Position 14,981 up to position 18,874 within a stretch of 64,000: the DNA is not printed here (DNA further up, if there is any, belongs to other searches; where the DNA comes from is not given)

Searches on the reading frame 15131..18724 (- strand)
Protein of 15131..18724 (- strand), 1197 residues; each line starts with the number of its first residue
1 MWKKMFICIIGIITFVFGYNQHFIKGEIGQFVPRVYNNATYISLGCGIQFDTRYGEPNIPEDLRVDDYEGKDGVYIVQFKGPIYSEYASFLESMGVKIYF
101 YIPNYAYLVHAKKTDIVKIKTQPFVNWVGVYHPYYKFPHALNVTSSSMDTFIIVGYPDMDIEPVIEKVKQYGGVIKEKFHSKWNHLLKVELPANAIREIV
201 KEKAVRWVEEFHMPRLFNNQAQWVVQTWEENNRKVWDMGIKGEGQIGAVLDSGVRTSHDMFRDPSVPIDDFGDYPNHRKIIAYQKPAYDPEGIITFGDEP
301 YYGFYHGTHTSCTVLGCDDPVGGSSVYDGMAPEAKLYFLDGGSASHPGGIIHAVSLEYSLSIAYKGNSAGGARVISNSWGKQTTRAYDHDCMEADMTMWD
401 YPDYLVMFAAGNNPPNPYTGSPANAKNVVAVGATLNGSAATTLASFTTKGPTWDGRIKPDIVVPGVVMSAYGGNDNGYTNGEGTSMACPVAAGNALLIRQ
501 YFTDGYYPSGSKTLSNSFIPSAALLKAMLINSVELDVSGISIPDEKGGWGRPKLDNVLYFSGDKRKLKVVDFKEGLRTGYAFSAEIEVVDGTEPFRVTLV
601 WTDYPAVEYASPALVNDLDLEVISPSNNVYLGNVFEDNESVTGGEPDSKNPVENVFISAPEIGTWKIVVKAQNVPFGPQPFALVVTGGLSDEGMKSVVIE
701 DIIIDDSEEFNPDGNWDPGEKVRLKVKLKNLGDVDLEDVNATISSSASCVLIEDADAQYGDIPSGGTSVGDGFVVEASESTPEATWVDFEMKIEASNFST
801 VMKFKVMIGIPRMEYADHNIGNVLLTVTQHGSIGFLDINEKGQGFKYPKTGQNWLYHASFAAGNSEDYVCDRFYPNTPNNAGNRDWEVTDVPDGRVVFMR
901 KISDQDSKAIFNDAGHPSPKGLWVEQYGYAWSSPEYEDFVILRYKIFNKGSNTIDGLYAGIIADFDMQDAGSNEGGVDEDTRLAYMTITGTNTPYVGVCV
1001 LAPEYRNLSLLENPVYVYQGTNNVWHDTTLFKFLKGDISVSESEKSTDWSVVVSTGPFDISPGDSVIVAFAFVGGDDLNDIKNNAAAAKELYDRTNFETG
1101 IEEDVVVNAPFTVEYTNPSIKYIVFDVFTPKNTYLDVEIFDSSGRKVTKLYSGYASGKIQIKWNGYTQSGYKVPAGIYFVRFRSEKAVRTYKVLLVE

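Call 56: search_protein_families(library=pfam, proteins=[window:15131-18724:-], max_evalue=0.00001)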
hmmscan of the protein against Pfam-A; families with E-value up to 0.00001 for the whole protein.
window:15131-18724:- (1197 aa): 1 family
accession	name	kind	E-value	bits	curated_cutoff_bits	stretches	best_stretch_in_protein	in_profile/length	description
PF00082.27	Peptidase_S8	-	2.2e-36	126.1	21.8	1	247-550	6-288/288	Subtilase family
